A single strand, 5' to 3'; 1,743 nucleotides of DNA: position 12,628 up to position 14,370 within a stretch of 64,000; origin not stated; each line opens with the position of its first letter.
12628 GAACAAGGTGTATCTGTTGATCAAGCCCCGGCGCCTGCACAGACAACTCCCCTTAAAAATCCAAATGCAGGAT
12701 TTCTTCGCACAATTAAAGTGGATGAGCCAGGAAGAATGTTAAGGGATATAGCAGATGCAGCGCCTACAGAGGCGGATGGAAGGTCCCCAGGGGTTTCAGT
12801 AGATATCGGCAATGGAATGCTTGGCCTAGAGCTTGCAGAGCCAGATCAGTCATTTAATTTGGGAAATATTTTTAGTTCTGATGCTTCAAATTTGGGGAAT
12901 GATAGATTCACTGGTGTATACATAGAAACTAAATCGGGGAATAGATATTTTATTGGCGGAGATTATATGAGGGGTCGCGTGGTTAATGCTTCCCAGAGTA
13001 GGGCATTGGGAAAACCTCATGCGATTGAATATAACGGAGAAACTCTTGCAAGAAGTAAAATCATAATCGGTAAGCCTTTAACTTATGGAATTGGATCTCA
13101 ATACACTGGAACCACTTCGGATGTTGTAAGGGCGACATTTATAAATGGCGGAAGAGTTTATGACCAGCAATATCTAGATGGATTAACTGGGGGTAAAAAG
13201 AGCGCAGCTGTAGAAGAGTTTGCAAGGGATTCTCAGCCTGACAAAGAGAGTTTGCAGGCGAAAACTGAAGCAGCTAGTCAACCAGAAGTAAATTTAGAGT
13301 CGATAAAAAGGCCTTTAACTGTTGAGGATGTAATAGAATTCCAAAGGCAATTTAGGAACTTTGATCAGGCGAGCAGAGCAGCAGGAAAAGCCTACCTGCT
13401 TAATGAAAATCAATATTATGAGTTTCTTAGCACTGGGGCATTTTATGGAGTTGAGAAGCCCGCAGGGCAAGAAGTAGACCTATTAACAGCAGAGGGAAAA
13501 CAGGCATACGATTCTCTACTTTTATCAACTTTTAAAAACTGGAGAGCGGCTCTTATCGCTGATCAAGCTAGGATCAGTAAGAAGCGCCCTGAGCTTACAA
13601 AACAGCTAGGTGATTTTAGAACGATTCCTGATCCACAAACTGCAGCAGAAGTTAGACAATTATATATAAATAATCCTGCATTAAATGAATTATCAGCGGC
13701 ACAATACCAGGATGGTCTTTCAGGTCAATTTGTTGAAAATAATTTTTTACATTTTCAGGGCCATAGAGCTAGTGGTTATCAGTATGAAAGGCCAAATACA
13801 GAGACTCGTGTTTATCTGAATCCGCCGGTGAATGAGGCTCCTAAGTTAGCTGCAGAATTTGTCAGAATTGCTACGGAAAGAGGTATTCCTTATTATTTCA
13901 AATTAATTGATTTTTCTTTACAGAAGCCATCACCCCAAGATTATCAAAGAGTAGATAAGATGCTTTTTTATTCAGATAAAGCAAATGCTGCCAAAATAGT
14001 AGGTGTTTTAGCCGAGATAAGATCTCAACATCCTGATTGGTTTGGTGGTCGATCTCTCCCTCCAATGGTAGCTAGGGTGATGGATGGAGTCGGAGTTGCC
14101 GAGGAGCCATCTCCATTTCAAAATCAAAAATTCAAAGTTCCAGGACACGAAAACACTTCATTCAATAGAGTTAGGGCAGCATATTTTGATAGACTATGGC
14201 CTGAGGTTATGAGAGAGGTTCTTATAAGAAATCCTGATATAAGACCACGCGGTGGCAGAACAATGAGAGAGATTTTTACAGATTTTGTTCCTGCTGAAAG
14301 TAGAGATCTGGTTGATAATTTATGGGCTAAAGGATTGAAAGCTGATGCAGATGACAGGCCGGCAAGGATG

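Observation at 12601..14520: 639-aa orphan protein of atypical composition wedged between uppS and tRNA-Pro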

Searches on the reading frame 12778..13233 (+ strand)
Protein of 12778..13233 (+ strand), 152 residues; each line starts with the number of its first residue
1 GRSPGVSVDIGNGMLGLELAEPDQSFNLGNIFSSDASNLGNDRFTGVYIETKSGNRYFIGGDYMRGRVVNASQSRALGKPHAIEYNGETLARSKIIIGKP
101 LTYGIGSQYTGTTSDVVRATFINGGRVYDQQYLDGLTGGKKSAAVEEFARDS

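Call 64: predict_structure(alignment_id=A5)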
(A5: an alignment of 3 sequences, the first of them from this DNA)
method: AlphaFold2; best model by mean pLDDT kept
length: 152 residues; sequences in the alignment: 3
mean_pLDDT: 78.0   pTM: 0.77
mean pLDDT of the five models: 78.0, 70.4, 62.3, 60.7, 57.2
residues with pLDDT >= 90: 26; 70-90: 89; 50-70: 26; < 50: 11
segments of 3 or more residues with pLDDT < 50: 1-3, 34-41
pLDDT, mean of each block of 10 residues (from residue 1): 72 87 83 49 77 88 72 86 73 85 60 85 82 89 84 79
secondary structure, 60 per line:
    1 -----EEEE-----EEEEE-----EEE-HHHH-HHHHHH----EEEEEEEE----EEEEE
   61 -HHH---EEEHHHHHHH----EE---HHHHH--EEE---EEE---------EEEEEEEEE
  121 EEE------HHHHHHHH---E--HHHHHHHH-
elements in order: E6-9 E15-19 E25-27 H29-32 H34-39 E44-51 E56-60 E68-70 H71-77 H87-91 E94-96 E100-102 E112-123 H130-137 H144-151

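Call 66: fold_search(model_id=the predicted structure, library=pdb)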
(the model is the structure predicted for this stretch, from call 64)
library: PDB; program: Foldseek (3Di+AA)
matches with E <= 10: 465; with E <= 0.001: 0
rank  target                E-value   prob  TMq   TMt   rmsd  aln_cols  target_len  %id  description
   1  6e8n_A                2.9e-01  0.06  0.17  0.16  16.9       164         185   10  Crystal structure of glycosylated human EPDR1 (released 2019-01-23)
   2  9b8v_E                3.0e-01  0.04  0.13  0.04  15.0       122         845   13  AlphaFold2 informed cryo-EM model of the E. coli cellulose synthase BcsAG3B6 complex (released 2025-02-19)
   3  7t8o_A                3.4e-01  0.07  0.17  0.13  12.9       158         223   13  Crystal Structure of the Crp/Fnr Family Transcriptional Regulator from Listeria monocytogenes (released 2021-12-29)
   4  4kkn_A                5.1e-01  0.07  0.16  0.19  13.6       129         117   13  Crystal structure of bovine CTLA-4, PSI-NYSGRC-012704 (released 2013-06-12)
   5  4c94_A                5.7e-01  0.03  0.15  0.14  16.4       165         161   13  Crystal Structure of the Strawberry Pathogenesis-Related 10 (PR-10) Fra a 3 protein in complex with Catechin (released 2013-10-16)
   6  2awa_B                7.2e-01  0.04  0.16  0.08  14.5       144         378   12  Crystal structure of DNA polymerase III, beta chain (EC 2.7.7.7) (np_344555.1) from STREPTOCOCCUS PNEUMONIAE TIGR4 at  (released 2005-09-20)
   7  6w3o_A                8.1e-01  0.05  0.18  0.14  13.6       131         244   11  Crystal structure of ligand-binding domain of Campylobacter jejuni chemoreceptor Tlp3 in complex with 4-methylisoleuci (released 2020-05-20)
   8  8xi2_d                8.1e-01  0.04  0.10  0.15  12.6        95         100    7  Cryo-EM structure of the Chlamydomonas C* complex (released 2024-10-09)
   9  8xi2_a                8.6e-01  0.13  0.18  0.29   7.8        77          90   19  Cryo-EM structure of the Chlamydomonas C* complex (released 2024-10-09)
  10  6w3r_A                8.6e-01  0.04  0.18  0.13  14.2       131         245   11  Crystal structure of ligand-binding domain of Campylobacter jejuni chemoreceptor Tlp3 in complex with 3-methylisoleuci (released 2020-05-20)
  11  5amw_A                8.6e-01  0.02  0.14  0.14  15.0       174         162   13  Crystal Structure of the Strawberry Pathogenesis-Related 10 (PR-10) Fra a 2 protein (A141F) processed with the Crystal (released 2016-04-13)
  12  3klx_A                9.1e-01  0.03  0.15  0.15  16.1       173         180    9  Crystal structure of native abscisic acid receptor PYL3 (released 2010-11-10)
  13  1b34_A                1.0e+00  0.12  0.21  0.36   7.8       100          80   18  CRYSTAL STRUCTURE OF THE D1D2 SUB-COMPLEX FROM THE HUMAN SNRNP CORE DOMAIN (released 2000-01-13)
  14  4xmr_A                1.0e+00  0.04  0.18  0.14  13.6       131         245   11  Crystal structure of the sensory domain of the Campylobacter jejuni chemoreceptor Tlp3 (CcmL) with isoleucine bound. (released 2015-11-04)
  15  8ziq_M                1.0e+00  0.04  0.17  0.06  16.3       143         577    8  HerA-DUF4297 complex with DNA (released 2025-03-12)
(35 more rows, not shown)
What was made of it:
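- Tried and rejected: Fold of the N-terminal domain: Foldseek against the PDB gave nothing significant (call 66).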

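Call 93: find_homologous_proteins(query=A5, max_evalue=0.01)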
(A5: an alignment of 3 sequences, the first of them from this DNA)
Query A5 (3 sequences) (152 aa, profile of the alignment): 7 proteins with E <= 0.01 among 822 candidates.
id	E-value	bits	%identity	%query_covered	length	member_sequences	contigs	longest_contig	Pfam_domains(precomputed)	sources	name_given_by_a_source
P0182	4.9e-34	136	36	94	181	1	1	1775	-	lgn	-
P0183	1.4e-33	134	39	94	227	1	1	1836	-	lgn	-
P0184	5.8e-32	129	34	95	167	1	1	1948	-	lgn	-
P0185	5.8e-31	126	48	76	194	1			-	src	-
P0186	2.0e-15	75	29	89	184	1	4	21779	-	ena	-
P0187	2.3e-14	72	28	89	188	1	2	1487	-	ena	-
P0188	3.2e-9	55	29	81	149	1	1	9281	-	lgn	-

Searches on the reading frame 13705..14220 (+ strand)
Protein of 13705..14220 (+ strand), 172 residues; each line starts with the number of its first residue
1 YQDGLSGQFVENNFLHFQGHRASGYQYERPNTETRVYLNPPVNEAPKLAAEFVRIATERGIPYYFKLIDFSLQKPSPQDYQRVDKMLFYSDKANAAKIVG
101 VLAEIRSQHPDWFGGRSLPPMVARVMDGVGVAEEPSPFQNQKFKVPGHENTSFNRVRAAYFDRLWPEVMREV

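Call 55: search_solved_structures(query=A4, max_evalue=10, show_alignments=5)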
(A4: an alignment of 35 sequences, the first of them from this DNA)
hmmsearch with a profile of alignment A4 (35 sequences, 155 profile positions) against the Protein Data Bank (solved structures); distinct sequences matched with E-value up to 10: 7.
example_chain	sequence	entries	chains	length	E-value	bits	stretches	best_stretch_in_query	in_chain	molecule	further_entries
9dk1_B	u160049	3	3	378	1.6e-05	27.7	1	31-146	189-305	Lyase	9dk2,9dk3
7aoi_BE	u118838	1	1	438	1.2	11.8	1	73-107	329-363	mL71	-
6hiv_BE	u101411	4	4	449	1.3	11.7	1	73-107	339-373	mL71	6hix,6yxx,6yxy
5laa_A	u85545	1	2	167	1.5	11.5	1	27-110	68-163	Tetrahydromethanopterin S-methyltransferase subunit A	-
4ew9_A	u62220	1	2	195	1.5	11.5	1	45-96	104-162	Pectate lyase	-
3t9g_A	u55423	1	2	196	1.5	11.5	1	45-96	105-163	Pectate lyase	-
5laa_C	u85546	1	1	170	1.6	11.5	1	27-110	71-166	Tetrahydromethanopterin S-methyltransferase subunit A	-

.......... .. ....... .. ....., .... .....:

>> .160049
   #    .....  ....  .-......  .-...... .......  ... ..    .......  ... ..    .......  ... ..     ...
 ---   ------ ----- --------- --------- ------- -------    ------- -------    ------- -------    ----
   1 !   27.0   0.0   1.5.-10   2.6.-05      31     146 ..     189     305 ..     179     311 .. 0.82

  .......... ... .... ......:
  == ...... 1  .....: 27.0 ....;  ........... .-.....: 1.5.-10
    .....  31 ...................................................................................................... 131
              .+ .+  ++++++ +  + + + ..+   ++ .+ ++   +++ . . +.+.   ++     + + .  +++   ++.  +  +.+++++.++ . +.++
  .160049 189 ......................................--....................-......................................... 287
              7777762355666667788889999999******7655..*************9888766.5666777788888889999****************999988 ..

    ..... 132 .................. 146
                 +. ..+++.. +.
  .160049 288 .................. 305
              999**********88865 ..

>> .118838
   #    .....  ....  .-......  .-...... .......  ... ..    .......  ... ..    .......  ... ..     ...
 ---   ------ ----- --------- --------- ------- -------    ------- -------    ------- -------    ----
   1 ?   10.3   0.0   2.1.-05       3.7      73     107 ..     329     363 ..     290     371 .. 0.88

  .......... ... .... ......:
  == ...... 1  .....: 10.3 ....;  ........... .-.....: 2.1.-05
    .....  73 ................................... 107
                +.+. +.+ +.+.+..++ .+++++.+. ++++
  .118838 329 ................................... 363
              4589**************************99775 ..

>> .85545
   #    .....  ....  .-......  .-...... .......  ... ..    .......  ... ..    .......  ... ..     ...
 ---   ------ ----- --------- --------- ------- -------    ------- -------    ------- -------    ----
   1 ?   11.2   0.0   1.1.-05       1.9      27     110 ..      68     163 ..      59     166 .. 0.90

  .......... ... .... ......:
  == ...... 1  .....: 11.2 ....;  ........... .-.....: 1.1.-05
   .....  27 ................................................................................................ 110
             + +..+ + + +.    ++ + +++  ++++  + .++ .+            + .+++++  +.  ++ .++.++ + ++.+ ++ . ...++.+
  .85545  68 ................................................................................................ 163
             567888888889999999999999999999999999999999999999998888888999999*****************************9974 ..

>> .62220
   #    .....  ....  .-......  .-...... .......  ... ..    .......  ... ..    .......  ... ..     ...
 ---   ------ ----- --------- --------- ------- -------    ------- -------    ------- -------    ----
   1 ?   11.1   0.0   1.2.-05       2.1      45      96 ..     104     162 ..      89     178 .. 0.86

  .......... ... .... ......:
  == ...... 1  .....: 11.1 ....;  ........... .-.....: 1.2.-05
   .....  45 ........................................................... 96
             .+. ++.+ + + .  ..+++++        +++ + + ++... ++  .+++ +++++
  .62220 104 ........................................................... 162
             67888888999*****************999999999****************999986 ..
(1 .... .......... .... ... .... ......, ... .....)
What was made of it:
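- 13807..13809 (+): Codon of R403, aligned to LxmY R189 and, by conserved spacing, to CaoY R187 (SpvC K104 position; activates the carbonyl). Profile alignment to 9dk1_B (call 55).
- It aligns R-x-Y / F-K / R-x-D / Y / S-F-x-x-x-R to LxmY R189 / K221 / R231-D233 / Y238 / SFGQHRA (call 55). The equivalent position (two residues after the Arg) is Y405 here and Phe in LxmY (call 55), so leaving-group protonation is unexplained.
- Tried and rejected: Only the trimmed domain profile reached LxmY (call 55).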
